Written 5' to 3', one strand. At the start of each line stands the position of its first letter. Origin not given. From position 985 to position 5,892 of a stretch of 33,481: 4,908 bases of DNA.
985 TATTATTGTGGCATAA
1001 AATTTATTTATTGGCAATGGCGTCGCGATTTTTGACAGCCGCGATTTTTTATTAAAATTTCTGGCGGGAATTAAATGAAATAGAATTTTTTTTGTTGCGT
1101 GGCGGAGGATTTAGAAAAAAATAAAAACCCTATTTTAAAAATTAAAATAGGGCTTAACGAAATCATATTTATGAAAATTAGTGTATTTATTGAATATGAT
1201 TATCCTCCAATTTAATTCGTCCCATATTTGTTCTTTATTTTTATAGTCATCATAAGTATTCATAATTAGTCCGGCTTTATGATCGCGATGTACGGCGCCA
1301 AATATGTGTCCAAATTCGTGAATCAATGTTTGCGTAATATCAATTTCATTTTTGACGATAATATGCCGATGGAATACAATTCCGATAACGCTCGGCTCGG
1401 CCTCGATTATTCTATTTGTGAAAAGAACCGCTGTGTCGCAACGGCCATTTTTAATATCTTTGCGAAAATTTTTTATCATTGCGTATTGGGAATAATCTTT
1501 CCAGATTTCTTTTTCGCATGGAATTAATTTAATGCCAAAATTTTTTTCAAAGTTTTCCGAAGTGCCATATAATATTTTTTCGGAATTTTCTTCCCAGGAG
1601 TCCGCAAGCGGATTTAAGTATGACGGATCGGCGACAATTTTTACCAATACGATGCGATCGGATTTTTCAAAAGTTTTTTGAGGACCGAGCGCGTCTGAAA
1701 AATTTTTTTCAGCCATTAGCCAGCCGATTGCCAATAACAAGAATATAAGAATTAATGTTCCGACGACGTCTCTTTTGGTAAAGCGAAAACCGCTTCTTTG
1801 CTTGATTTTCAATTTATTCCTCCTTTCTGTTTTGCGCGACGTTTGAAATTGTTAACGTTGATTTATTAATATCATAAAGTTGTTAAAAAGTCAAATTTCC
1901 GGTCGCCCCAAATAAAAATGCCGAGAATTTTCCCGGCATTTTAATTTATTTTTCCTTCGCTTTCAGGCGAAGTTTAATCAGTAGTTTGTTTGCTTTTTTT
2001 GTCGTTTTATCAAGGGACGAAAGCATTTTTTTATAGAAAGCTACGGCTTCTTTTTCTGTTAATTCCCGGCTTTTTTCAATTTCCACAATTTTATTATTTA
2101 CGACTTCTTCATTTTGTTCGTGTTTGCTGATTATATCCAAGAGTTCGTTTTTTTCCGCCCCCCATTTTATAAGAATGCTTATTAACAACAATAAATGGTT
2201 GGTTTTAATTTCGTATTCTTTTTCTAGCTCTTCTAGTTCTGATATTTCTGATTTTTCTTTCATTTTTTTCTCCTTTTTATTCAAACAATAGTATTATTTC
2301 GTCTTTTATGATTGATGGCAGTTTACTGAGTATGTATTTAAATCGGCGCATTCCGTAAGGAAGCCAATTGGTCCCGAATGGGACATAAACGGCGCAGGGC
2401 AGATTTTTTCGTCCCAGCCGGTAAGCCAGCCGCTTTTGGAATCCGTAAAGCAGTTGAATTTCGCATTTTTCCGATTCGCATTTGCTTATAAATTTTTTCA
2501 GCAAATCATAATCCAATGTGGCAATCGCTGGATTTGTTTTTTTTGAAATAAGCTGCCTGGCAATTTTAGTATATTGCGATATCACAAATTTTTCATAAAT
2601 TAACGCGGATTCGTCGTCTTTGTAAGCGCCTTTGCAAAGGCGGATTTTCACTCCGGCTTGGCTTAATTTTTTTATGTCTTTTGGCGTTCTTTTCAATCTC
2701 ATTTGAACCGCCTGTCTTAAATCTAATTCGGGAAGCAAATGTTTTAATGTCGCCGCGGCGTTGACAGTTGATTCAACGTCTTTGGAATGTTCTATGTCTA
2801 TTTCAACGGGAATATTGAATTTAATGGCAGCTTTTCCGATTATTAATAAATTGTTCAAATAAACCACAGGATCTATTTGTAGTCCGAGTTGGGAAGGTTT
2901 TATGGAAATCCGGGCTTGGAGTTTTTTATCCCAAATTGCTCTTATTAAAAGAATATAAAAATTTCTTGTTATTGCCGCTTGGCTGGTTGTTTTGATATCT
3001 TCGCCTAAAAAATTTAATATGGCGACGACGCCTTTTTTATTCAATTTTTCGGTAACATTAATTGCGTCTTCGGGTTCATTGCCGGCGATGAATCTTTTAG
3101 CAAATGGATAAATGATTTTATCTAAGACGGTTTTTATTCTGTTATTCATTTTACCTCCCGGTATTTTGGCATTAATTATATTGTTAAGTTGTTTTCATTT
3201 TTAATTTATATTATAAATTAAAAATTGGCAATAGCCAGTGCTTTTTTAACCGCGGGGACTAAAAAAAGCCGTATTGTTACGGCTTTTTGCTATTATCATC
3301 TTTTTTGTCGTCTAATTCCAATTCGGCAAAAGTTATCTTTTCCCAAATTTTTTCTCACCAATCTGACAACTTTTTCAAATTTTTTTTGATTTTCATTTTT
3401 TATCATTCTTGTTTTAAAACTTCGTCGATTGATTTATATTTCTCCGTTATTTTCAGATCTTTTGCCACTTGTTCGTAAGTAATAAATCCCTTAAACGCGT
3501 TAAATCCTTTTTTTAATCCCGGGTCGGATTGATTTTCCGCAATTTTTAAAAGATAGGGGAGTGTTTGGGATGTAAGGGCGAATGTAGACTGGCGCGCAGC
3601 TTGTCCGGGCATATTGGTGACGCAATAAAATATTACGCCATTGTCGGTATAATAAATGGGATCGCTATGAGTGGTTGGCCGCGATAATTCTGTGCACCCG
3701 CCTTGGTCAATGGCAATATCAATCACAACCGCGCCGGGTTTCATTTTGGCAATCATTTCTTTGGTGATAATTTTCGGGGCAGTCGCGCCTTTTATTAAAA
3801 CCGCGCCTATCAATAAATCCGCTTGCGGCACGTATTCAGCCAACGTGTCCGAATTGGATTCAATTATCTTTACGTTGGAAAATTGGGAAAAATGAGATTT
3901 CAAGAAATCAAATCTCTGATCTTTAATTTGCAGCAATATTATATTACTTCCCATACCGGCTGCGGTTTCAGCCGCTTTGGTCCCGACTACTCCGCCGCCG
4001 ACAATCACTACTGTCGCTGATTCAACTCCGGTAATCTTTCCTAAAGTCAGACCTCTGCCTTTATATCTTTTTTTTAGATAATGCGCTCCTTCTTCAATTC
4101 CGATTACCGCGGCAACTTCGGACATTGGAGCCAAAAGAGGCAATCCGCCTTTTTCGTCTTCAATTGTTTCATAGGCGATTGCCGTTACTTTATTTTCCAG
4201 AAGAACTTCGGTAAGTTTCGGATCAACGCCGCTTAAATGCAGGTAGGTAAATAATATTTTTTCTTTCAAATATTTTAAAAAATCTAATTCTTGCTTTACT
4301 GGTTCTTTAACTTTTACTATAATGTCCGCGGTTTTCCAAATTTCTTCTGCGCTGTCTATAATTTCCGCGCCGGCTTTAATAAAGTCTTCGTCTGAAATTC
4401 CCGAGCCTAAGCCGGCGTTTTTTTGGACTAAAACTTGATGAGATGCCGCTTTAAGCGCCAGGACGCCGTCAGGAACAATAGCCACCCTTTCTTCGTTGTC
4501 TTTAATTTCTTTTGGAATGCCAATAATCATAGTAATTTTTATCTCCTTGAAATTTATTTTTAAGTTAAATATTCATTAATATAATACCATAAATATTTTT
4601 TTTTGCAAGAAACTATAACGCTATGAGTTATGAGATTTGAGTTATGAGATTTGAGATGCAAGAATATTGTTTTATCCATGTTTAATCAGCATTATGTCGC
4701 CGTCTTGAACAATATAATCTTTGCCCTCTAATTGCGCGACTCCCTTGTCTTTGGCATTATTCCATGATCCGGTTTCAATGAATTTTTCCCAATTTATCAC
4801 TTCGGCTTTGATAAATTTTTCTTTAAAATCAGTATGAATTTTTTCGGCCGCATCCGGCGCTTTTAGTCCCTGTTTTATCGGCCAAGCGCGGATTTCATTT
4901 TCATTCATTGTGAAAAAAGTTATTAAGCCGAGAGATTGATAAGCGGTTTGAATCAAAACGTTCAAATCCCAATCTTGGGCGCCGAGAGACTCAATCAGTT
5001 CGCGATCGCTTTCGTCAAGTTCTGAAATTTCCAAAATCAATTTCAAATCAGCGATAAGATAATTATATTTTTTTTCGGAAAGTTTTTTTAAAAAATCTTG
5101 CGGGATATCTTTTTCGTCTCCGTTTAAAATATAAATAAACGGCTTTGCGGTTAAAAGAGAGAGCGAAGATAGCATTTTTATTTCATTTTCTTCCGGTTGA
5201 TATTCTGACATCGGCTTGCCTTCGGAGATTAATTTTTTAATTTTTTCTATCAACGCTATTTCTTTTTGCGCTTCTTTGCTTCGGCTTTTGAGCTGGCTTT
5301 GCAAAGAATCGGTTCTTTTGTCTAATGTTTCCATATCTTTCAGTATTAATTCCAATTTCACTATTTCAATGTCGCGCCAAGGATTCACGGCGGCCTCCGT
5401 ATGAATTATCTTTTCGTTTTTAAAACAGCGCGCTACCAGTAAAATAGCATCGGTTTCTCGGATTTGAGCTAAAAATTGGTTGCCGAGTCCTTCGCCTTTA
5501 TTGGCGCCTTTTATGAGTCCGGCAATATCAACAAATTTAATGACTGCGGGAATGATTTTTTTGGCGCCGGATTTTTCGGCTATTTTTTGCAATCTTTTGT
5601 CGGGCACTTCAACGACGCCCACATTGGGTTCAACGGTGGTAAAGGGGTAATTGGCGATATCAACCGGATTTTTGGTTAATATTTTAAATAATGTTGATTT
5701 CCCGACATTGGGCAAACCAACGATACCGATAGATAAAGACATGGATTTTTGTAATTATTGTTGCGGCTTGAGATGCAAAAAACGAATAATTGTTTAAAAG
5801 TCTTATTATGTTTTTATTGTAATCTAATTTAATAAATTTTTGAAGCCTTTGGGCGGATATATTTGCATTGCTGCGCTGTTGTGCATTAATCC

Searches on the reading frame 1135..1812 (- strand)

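Call 18: search_protein_families(library=pfam, proteins=[window:1135-1812:-])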
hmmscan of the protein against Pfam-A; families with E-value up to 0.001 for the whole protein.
window:1135-1812:- (225 aa): 2 families
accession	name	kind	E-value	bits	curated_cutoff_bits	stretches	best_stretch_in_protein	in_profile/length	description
PF13688.12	Reprolysin_5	-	3.6e-08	34.3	27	1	53-181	3-162/196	Metallo-peptidase family M12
PF00413.30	Peptidase_M10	-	7.7e-05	23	24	1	110-193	102-141/159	Matrixin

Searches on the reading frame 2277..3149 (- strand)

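Call 18: search_protein_families(library=pfam, proteins=[window:2277-3149:-])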
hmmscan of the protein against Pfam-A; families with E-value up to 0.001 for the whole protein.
window:2277-3149:- (290 aa): 1 family
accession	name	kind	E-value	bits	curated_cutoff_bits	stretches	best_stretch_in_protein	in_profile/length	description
PF01619.24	Pro_dh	-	8.4e-19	68.6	27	1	31-270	3-266/278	Proline dehydrogenase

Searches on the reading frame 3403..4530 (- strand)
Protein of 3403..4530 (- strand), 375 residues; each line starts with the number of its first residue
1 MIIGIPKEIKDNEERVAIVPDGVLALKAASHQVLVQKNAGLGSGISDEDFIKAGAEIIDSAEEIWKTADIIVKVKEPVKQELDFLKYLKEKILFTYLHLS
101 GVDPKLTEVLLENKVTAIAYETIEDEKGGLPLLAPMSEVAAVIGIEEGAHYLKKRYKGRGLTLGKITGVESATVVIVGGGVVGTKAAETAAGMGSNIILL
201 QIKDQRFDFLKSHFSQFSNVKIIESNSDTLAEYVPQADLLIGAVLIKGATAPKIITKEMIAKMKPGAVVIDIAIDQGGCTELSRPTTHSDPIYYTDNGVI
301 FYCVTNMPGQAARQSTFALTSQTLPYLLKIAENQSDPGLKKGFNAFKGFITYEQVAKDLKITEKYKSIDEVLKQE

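Call 18: search_protein_families(library=pfam, proteins=[window:3403-4530:-])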
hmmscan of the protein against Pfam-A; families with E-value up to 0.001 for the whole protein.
window:3403-4530:- (375 aa): 6 families
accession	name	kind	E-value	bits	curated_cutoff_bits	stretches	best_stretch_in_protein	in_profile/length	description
PF01262.27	AlaDh_PNT_C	-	2.5e-68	230.2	23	1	146-352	3-213/214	Alanine dehydrogenase/PNT, C-terminal domain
PF05222.21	AlaDh_PNT_N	-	7.1e-45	153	30.4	1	4-140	1-136/136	Alanine dehydrogenase/PNT, N-terminal domain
PF02826.25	2-Hacid_dh_C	-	1.9e-10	40.8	25.1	1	165-273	30-127/178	D-isomer specific 2-hydroxyacid dehydrogenase, NAD binding domain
PF02882.25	THF_DHG_CYH_C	-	3.3e-05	23.7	27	1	218-277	61-112/160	Tetrahydrofolate dehydrogenase/cyclohydrolase, NAD(P)-binding domain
PF07992.20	Pyr_redox_2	-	4.1e-05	23.6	26.1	1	166-218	141-189/291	Pyridine nucleotide-disulphide oxidoreductase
PF01488.26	Shikimate_DH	-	0.00062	20.3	24.3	0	168-274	9-113/138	Shikimate / quinate 5-dehydrogenase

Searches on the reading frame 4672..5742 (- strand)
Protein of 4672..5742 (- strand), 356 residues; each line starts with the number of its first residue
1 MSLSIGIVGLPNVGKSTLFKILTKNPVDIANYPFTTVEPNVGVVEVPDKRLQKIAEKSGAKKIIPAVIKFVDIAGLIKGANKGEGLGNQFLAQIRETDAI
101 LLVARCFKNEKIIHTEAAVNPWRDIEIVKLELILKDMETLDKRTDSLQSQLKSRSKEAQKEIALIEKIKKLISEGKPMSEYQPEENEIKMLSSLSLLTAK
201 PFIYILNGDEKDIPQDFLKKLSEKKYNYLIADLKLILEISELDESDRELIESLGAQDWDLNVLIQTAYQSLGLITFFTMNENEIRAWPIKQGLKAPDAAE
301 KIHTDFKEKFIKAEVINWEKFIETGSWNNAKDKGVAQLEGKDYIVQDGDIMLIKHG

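Call 18: search_protein_families(library=pfam, proteins=[window:4672-5742:-])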
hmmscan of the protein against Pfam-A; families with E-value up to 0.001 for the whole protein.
window:4672-5742:- (356 aa): 4 families
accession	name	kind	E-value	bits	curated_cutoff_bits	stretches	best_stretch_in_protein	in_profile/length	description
PF06071.19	YchF-GTPase_C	-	1.1e-33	115.6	27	1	273-354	1-82/84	Protein of unknown function (DUF933)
PF01926.29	MMR_HSR1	-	9.5e-22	77.7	21.9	1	5-117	2-94/113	50S ribosome-binding GTPase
PF02421.24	FeoB_N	-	8e-09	35.6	27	1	5-51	3-49/156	Ferrous iron transport protein B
PF02824.27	TGS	-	0.00078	19.9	22.2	0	295-353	19-58/60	TGS domain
